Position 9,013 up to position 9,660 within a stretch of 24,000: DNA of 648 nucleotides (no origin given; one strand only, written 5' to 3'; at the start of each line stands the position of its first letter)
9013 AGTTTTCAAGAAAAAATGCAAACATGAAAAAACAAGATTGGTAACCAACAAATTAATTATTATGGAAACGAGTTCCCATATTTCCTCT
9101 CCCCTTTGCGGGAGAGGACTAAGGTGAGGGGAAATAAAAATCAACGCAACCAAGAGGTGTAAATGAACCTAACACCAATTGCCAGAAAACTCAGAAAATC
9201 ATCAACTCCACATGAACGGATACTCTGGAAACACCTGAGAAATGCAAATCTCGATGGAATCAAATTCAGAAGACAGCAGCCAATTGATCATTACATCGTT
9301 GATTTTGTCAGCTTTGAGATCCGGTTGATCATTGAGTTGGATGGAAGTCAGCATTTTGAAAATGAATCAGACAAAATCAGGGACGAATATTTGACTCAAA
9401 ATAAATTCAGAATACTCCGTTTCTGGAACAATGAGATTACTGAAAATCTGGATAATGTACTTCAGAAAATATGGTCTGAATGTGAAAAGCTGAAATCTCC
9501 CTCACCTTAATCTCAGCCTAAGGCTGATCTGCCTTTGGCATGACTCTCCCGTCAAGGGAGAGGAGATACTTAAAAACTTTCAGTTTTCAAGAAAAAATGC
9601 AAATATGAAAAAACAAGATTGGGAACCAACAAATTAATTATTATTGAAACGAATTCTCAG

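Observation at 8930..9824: DUF559 (Vsr-like) nuclease gene bracketed by two TIR-bounded, hairpin-rich MITE-like elements: a possible REPtron-like nuclease/repeat unit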

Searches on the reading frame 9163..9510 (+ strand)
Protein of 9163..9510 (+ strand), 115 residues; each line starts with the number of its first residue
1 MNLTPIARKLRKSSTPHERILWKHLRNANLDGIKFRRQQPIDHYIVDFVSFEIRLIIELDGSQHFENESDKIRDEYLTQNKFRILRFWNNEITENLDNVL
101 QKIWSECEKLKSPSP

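Call 4: search_protein_families(library=pfam, proteins=[window:9163-9510:+], max_evalue=0.01)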
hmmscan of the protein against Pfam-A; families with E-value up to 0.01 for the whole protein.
window:9163-9510:+ (115 aa): 2 families
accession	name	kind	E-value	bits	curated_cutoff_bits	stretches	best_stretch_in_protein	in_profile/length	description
PF04480.18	DUF559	-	1.2e-39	135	20.6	1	2-107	2-108/109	Protein of unknown function (DUF559)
PF18741.7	MTES_1575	-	1.9e-06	28.3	38.2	1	31-106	12-95/96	REase_MTES_1575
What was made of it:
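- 9163..9510 (+): DUF559 (Vsr-fold PD-(D/E)xK) nuclease gene, 115 aa. Its last 4 codons and its stop codon are read from the X block. PF04480, E=1.2e-39 (call 4).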

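Call 10: find_encoding_contigs(protein=window:9163-9510:+, flank=10000, max_places=10)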
Protein window:9163-9510:+ (115 aa): no gene with exactly this product is on record in the collection.

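Call 11: find_homologous_proteins(query=window:9163-9507:+)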
Query window:9163-9507:+ (115 aa): 2256 proteins with E <= 0.001 among 2260 candidates; the best 120 are listed.
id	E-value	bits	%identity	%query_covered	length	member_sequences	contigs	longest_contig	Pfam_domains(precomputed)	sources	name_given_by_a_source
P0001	1.9e-71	256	100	100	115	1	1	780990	PF04480.19,PF18741.8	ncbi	-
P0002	3.9e-35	139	59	99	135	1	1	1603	PF04480.19,PF18741.8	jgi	jgi:very-short-patch-repair endonuclease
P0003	4.9e-35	138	64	94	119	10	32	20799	PF04480.19,PF18741.8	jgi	jgi:very-short-patch-repair endonuclease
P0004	6.9e-35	138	63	94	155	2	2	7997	PF04480.19,PF18741.8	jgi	-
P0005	1.0e-34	137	56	99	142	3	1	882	PF04480.19,PF18741.8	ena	-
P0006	1.1e-34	137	58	95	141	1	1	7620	PF04480.19,PF18741.8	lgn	-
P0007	1.8e-34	136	57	99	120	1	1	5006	PF04480.19,PF18741.8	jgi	jgi:very-short-patch-repair endonuclease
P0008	2.2e-34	136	58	98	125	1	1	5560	PF04480.19,PF18741.8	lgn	-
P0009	3.2e-34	136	64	95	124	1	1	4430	PF04480.19,PF18741.8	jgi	jgi:very-short-patch-repair endonuclease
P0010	3.7e-34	135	61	94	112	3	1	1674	PF04480.19,PF18741.8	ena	-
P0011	6.9e-34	135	58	88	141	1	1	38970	PF04480.19,PF18741.8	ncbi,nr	ncbi:MAG: endonuclease domain-containing protein [Nitrospirae bacterium]|nr:endonuclease domain-cont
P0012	7.7e-34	134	60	91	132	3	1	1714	PF04480.19,PF18741.8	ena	-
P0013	8.7e-34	134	57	98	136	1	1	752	PF04480.19,PF18741.8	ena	-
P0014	9.8e-34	134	61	91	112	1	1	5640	PF04480.19,PF18741.8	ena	-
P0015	1.1e-33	134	57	98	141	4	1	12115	PF04480.19,PF18741.8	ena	-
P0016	1.1e-33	134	58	94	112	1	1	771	PF04480.19,PF18741.8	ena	-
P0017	1.1e-33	134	58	92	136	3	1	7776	PF04480.19,PF18741.8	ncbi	-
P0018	1.2e-33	134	59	93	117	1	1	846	PF04480.19,PF18741.8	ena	-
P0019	1.3e-33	134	59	99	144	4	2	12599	PF04480.19,PF18741.8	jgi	jgi:very-short-patch-repair endonuclease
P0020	1.3e-33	134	56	99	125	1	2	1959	PF04480.19,PF18741.8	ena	-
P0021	1.4e-33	134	56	98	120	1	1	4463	PF04480.19,PF18741.8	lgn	-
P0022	1.4e-33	134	58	90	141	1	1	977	PF04480.19,PF18741.8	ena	-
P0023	2.0e-33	133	57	98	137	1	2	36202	PF04480.19,PF18741.8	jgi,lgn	jgi:very-short-patch-repair endonuclease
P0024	2.2e-33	133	57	95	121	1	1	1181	PF04480.19,PF18741.8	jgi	jgi:very-short-patch-repair endonuclease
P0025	2.9e-33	133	56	99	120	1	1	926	PF04480.19,PF18741.8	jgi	-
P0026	3.1e-33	133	64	93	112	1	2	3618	PF04480.19,PF18741.8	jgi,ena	-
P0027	3.3e-33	132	59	91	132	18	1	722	PF04480.19,PF18741.8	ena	-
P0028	3.8e-33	132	60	92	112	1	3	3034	PF04480.19,PF18741.8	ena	-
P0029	4.2e-33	132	57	98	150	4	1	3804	PF04480.19,PF18741.8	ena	-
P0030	4.3e-33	132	58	93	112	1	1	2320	PF04480.19,PF18741.8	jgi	-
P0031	4.3e-33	132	56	92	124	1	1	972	PF04480.19,PF18741.8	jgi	jgi:very-short-patch-repair endonuclease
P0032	4.4e-33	132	54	97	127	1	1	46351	PF04480.19,PF18741.8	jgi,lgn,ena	-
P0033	4.4e-33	132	55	99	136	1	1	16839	PF04480.19,PF18741.8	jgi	-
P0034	4.4e-33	132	57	89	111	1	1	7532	PF04480.19,PF18741.8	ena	-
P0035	4.5e-33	132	57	95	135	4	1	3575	PF04480.19,PF18741.8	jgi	jgi:very-short-patch-repair endonuclease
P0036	4.6e-33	132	58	96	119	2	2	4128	PF04480.19,PF18741.8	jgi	jgi:very-short-patch-repair endonuclease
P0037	4.7e-33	132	55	99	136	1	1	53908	PF04480.19,PF18741.8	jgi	jgi:very-short-patch-repair endonuclease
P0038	4.8e-33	132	55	92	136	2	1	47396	PF04480.19,PF18741.8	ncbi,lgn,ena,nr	ncbi:MAG: DUF559 domain-containing protein [Geobacter sp.]|nr:DUF559 domain-containing protein [Geob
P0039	5.3e-33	132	59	99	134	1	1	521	PF04480.19,PF18741.8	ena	-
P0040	6.1e-33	132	52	99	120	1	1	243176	PF04480.19,PF18741.8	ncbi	-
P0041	6.2e-33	132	59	91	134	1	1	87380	PF04480.19,PF18741.8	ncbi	-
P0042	6.7e-33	131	56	96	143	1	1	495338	PF04480.19,PF18741.8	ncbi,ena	-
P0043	7.4e-33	131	57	92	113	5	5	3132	PF04480.19,PF18741.8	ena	-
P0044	7.6e-33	131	55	99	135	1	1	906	PF04480.19,PF18741.8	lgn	-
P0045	7.7e-33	131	56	92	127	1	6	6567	PF04480.19,PF18741.8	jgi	jgi:very-short-patch-repair endonuclease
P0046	7.8e-33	131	54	100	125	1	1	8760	PF04480.19,PF18741.8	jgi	-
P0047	7.9e-33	131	54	100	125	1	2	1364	PF04480.19,PF18741.8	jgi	jgi:very-short-patch-repair endonuclease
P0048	7.9e-33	131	55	99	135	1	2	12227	PF04480.19,PF18741.8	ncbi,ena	-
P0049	8.4e-33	131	60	95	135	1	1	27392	PF04480.19,PF18741.8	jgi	-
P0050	8.6e-33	131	57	99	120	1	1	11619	PF04480.19,PF18741.8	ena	-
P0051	9.0e-33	131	57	99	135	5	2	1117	PF04480.19,PF18741.8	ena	-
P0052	9.0e-33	131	57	92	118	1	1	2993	PF04480.19,PF18741.8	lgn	-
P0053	9.9e-33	131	55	98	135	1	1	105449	PF04480.19,PF18741.8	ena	-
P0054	1.1e-32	131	59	93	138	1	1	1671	PF04480.19,PF18741.8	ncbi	-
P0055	1.1e-32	131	58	91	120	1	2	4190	PF04480.19,PF18741.8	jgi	jgi:very-short-patch-repair endonuclease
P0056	1.2e-32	131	56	95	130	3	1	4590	PF04480.19,PF18741.8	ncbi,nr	ncbi:MAG: endonuclease domain-containing protein [Geobacteraceae bacterium]|nr:endonuclease domain-c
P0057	1.2e-32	131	55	98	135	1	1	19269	PF04480.19,PF18741.8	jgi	jgi:very-short-patch-repair endonuclease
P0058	1.2e-32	131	58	93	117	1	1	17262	PF04480.19,PF18741.8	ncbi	ncbi:MAG: endonuclease domain-containing protein [Thermodesulfobacteriota bacterium]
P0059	1.3e-32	130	56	98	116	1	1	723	PF04480.19,PF18741.8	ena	-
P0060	1.4e-32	130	59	93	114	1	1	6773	PF04480.19,PF18741.8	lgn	-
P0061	1.5e-32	130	56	94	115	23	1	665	PF04480.19,PF18741.8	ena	-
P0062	1.5e-32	130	54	99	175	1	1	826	PF04480.19,PF18741.8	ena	-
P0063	1.7e-32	130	55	100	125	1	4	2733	PF04480.19,PF18741.8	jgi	jgi:very-short-patch-repair endonuclease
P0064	1.8e-32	130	56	98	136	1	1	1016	PF04480.19,PF18741.8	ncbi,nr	ncbi:MAG: endonuclease domain-containing protein, partial [Desulfuromonadales bacterium]|nr:endonucl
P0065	2.0e-32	130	55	98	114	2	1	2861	PF04480.19,PF18741.8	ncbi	-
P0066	2.2e-32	130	57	98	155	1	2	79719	PF04480.19,PF18741.8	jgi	jgi:very-short-patch-repair endonuclease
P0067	2.4e-32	130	57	94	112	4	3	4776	PF04480.19,PF18741.8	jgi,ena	-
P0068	2.5e-32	130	56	95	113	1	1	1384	PF04480.19,PF18741.8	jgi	jgi:very-short-patch-repair endonuclease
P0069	2.8e-32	129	55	98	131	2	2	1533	PF04480.19,PF18741.8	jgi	jgi:very-short-patch-repair endonuclease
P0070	2.8e-32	129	58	91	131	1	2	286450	PF04480.19,PF18741.8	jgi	-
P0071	3.1e-32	129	58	95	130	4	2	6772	PF04480.19,PF18741.8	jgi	jgi:very-short-patch-repair endonuclease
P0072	3.2e-32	129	54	98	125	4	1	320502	PF04480.19,PF18741.8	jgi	jgi:very-short-patch-repair endonuclease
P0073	3.3e-32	129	60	95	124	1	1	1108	PF04480.19,PF18741.8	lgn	-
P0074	3.3e-32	129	59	91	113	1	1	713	PF04480.19,PF18741.8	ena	-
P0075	3.4e-32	129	58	91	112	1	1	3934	PF04480.19,PF18741.8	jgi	jgi:very-short-patch-repair endonuclease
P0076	3.5e-32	129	60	88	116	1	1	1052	PF04480.19,PF18741.8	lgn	-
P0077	3.6e-32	129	57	92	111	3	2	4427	PF04480.19,PF18741.8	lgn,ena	-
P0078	4.1e-32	129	57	93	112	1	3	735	PF04480.19,PF18741.8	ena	-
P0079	4.6e-32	129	57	94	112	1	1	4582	PF04480.19,PF18741.8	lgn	-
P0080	5.1e-32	129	57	100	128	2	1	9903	PF04480.19,PF18741.8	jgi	jgi:very-short-patch-repair endonuclease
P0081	5.1e-32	129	54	98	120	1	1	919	PF04480.19,PF18741.8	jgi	jgi:very-short-patch-repair endonuclease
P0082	5.2e-32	129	52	99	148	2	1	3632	PF04480.19,PF18741.8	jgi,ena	-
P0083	5.4e-32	129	57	92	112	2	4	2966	PF04480.19,PF18741.8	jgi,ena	jgi:very-short-patch-repair endonuclease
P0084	5.4e-32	128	57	92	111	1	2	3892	PF04480.19,PF18741.8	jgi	jgi:very-short-patch-repair endonuclease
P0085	5.7e-32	128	55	99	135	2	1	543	PF04480.19,PF18741.8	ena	-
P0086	6.5e-32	128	60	93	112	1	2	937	PF04480.19,PF18741.8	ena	-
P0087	6.6e-32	128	61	91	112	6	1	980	PF04480.19,PF18741.8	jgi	jgi:very-short-patch-repair endonuclease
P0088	6.9e-32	128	59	91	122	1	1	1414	PF04480.19,PF18741.8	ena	-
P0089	7.2e-32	128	56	93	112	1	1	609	PF04480.19,PF18741.8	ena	-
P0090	7.2e-32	128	55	92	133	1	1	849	PF04480.19,PF18741.8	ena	-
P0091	7.3e-32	128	58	91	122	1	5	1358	PF04480.19,PF18741.8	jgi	jgi:very-short-patch-repair endonuclease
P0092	7.3e-32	128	60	93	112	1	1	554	PF04480.19,PF18741.8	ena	-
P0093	7.4e-32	128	54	92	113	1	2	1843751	PF04480.19,PF18741.8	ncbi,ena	ncbi:MAG: DUF559 domain-containing protein [Desulfobacterales bacterium]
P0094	7.5e-32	128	54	98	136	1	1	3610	PF04480.19,PF18741.8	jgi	jgi:very-short-patch-repair endonuclease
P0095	7.5e-32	128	53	99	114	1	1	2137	PF04480.19,PF18741.8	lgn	-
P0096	8.2e-32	128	57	99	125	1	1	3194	PF04480.19,PF18741.8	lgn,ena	-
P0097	8.4e-32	128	57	92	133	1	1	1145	PF04480.19,PF18741.8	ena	-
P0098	8.4e-32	128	59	95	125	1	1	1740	PF04480.19,PF18741.8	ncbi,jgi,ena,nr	ncbi:MAG: DUF559 domain-containing protein [Deltaproteobacteria bacterium]|nr:DUF559 domain-containi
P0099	8.5e-32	128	54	98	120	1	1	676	PF04480.19,PF18741.8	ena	-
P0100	8.6e-32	128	57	95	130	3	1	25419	PF04480.19,PF18741.8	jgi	jgi:very-short-patch-repair endonuclease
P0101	9.0e-32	128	57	91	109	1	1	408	PF04480.19,PF18741.8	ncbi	-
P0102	9.1e-32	128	58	97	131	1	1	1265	PF04480.19,PF18741.8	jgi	-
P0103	9.2e-32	128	56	93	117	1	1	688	PF04480.19,PF18741.8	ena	-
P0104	9.7e-32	128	56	91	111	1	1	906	PF04480.19,PF18741.8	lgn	-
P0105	9.8e-32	128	55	94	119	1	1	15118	PF04480.19,PF18741.8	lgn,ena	-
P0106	1.0e-31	128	56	98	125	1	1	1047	PF04480.19,PF18741.8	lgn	-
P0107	1.0e-31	128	54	99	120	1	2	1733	PF04480.19,PF18741.8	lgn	-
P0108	1.0e-31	128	59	91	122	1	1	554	PF04480.19,PF18741.8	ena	-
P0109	1.0e-31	128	57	83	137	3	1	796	PF04480.19,PF18741.8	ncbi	-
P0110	1.1e-31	128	53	99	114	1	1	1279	PF04480.19,PF18741.8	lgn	-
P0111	1.2e-31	127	55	99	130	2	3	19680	PF04480.19,PF18741.8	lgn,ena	-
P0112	1.2e-31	127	54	98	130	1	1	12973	PF04480.19,PF18741.8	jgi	jgi:very-short-patch-repair endonuclease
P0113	1.2e-31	127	55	88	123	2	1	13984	PF04480.19,PF18741.8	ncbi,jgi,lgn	ncbi:MAG: DUF559 domain-containing protein [Candidatus Omnitrophota bacterium]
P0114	1.2e-31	127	61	91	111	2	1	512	PF04480.19,PF18741.8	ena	-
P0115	1.3e-31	127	57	93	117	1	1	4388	PF04480.19,PF18741.8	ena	-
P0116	1.3e-31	127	59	91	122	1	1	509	PF04480.19,PF18741.8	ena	-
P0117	1.3e-31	127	60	94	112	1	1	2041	PF04480.19,PF18741.8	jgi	jgi:very-short-patch-repair endonuclease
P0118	1.3e-31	127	55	98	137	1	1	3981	PF04480.19,PF18741.8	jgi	jgi:very-short-patch-repair endonuclease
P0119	1.3e-31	127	57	94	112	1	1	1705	PF04480.19,PF18741.8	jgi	jgi:very-short-patch-repair endonuclease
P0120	1.4e-31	127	61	93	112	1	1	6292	PF04480.19,PF18741.8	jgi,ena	-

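Call 12: find_encoding_contigs(protein=P0001, flank=10000, max_places=5)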
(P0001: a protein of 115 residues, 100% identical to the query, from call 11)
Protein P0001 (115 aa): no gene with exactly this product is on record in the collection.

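Call 29: find_related_loci(query=A1, collection=metagenome_contigs, flank=3000)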
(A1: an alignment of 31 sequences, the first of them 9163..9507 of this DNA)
Query A1 (115 aa) in metagenome_contigs; peptide patterns used: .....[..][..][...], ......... (x = any residue, [..] = any of these).
600 stretches matched a pattern (row limit reached: there are more); 567 encode a relative of the query (tblastn E <= 1e-3); the best 80 are kept; 80 distinct loci.
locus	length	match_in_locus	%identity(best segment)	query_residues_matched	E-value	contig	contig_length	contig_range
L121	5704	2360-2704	55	2-115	1e-39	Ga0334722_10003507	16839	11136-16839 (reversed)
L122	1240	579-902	54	6-113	1e-40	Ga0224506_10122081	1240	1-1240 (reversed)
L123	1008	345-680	56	3-115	9e-39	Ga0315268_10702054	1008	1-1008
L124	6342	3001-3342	54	3-115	2e-37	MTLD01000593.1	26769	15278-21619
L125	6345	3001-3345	53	4-115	5e-37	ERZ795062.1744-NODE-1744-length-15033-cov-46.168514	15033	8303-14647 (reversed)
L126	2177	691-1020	52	3-115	4e-37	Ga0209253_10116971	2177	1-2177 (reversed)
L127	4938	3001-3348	52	3-115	2e-36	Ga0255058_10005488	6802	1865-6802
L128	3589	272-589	54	3-107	4e-36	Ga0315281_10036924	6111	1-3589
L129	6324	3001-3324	56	1-107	3e-36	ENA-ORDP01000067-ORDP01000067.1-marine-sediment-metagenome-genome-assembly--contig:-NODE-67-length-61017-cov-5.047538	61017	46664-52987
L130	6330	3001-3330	55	4-115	2e-36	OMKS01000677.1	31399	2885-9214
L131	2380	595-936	53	3-115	2e-36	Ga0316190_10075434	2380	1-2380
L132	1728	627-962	50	4-115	3e-36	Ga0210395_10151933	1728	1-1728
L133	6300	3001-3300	59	7-103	5e-36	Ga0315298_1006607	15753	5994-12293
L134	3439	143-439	59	7-104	6e-36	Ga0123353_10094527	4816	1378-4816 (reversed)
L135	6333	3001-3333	52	3-115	7e-36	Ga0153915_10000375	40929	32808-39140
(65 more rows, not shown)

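Call 30: search_solved_structures(query=A1, max_evalue=0.01)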
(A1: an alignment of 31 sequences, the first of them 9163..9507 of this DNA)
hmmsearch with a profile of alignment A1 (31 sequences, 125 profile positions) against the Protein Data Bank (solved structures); distinct sequences matched with E-value up to 0.01: 1.
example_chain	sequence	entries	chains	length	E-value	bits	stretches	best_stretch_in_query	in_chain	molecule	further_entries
3hrl_A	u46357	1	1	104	1.7e-36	128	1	15-112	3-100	Endonuclease-Like Protein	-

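Call 61: find_related_loci(query=A1, collection=viral_contigs, flank=3000)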
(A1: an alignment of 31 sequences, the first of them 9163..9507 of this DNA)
Query A1 (115 aa) in viral_contigs; peptide patterns used: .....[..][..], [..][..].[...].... (x = any residue, [..] = any of these).
132 stretches matched a pattern; 14 encode a relative of the query (tblastn E <= 1e-3); 14 distinct loci.
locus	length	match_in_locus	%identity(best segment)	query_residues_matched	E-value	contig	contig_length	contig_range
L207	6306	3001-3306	51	3-105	1e-29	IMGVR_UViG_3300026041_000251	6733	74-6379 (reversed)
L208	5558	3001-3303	46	3-103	1e-26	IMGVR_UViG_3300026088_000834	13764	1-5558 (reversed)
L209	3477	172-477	47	3-103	1e-26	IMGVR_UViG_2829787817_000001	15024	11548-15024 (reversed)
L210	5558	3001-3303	46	3-103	1e-25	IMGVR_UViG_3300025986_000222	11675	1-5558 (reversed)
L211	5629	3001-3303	41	4-103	1e-24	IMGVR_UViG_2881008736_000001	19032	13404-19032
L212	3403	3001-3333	39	1-108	6e-24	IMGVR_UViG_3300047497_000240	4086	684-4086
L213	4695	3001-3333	41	1-108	9e-23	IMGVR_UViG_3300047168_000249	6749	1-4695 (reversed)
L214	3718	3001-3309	41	2-103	3e-21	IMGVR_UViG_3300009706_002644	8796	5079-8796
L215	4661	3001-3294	42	5-103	7e-21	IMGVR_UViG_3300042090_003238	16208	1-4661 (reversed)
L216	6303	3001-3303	41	2-103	2e-18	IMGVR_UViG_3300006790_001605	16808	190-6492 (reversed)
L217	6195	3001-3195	32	42-103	7e-9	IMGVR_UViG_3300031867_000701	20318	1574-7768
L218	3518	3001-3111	46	34-70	2e-5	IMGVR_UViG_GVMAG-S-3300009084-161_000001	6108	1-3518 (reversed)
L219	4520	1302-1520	34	47-99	3e-5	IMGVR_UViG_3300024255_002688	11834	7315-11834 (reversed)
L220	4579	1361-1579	33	47-99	6e-5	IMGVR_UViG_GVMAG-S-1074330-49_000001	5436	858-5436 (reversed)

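Call 85: search_solved_structures(query=A1, max_evalue=10, show_alignments=1)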
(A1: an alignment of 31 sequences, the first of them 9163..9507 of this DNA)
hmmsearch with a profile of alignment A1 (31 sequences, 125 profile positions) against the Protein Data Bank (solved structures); distinct sequences matched with E-value up to 10: 20.
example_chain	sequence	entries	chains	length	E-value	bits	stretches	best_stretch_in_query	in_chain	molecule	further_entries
3hrl_A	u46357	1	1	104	1.7e-36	128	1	15-112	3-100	Endonuclease-Like Protein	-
3r3p_A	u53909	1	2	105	0.015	18.3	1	46-109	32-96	Mobile intron protein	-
1djr_D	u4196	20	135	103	0.082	15.9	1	57-100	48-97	HEAT-LABILE ENTEROTOXIN | PROTEIN (HEAT-LABILE ENTEROTOXIN B CHAIN) | HEAT-LABILE ENTEROTOXIN B CHAIN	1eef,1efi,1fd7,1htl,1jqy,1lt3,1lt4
3efx_D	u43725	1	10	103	0.084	15.9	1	58-100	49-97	Cholera enterotoxin subunit B, Heat-labile enterotoxin B chain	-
5lzi_A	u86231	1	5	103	0.084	15.9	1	57-100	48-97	Heat-labile enterotoxin B chain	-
5elc_A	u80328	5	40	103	0.085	15.9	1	59-99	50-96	Cholera enterotoxin subunit B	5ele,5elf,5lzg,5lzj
7lvb_D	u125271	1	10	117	0.091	15.8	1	58-102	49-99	Cholera enterotoxin B-subunit,Surface protein gp120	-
6hsv_A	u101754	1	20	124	0.093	15.7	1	59-101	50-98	Toxin B subunit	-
1chp_D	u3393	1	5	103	0.097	15.7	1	58-99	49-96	CHOLERA TOXIN B PENTAMER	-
1ct1_D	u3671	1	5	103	0.099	15.6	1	58-99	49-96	CHOLERA TOXIN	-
1ltr_D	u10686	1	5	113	0.1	15.6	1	58-102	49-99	HEAT-LABILE ENTEROTOXIN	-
1eei_D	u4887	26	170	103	0.1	15.6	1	58-99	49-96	PROTEIN (CHOLERA TOXIN B) | CHOLERA TOXIN B SUBUNIT PENTAMER | cholera toxin B subunit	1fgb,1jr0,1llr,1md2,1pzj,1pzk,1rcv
1chq_D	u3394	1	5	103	0.11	15.6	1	58-99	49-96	CHOLERA TOXIN B PENTAMER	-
2chb_D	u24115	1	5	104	0.11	15.5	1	58-99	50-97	CHOLERA TOXIN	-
2o2l_D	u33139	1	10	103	0.11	15.5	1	58-100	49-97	Heat-labile enterotoxin B chain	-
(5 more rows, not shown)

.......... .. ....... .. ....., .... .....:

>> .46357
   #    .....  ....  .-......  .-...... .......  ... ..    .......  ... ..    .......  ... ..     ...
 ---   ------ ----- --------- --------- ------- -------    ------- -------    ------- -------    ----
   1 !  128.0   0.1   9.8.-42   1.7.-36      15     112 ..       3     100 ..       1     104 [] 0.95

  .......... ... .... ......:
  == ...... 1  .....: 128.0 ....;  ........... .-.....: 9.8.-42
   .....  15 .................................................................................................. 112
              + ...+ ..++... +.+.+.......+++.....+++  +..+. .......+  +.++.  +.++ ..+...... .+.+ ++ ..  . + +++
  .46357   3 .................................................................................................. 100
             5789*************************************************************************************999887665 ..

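Call 86: search_protein_families(library=ncbifam, proteins=[window:9163-9507:+], max_evalue=0.01)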
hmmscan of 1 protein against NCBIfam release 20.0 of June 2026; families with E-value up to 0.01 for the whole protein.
window:9163-9507:+ (115 aa): 1 family
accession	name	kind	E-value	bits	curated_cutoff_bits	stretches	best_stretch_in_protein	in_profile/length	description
NF007294.0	PRK09767.1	equivalog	5.9e-24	84.4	218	1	7-113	9-115/117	DUF559 domain-containing protein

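Call 87: search_protein_families(library=padloc, proteins=[window:9163-9507:+], max_evalue=0.01)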
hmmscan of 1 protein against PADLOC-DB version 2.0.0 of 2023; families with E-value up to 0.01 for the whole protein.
window:9163-9507:+ (115 aa): 2 families
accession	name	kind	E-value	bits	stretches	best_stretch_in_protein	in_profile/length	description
PDLC03210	mREase_II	-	0.00025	18.4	1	32-111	36-123/294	Type II methyl-directed restriction enzyme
PDLC02868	DpdF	-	0.0045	12.7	1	45-92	83-133/1078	DpdF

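Call 104: predict_structure(alignment_id=A1)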
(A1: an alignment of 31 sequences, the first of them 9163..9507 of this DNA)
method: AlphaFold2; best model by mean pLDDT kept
length: 115 residues; sequences in the alignment: 31
mean_pLDDT: 88.7   pTM: 0.81
mean pLDDT of the five models: 88.7, 88.0, 87.1, 87.0, 84.0
residues with pLDDT >= 90: 88; 70-90: 17; 50-70: 8; < 50: 2
segments of 3 or more residues with pLDDT < 50: none
pLDDT, mean of each block of 10 residues (from residue 1): 91 93 88 91 94 93 67 93 94 94 92 60
secondary structure, 60 per line:
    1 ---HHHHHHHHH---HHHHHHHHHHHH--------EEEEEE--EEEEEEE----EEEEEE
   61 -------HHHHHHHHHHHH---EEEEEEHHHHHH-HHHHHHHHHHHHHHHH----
elements in order: H4-12 H16-27 E36-41 E44-50 E55-60 H68-79 E83-88 H89-94 H96-111
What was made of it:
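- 9163..9510 (+): AF2 model pLDDT 88.7 (call 104).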
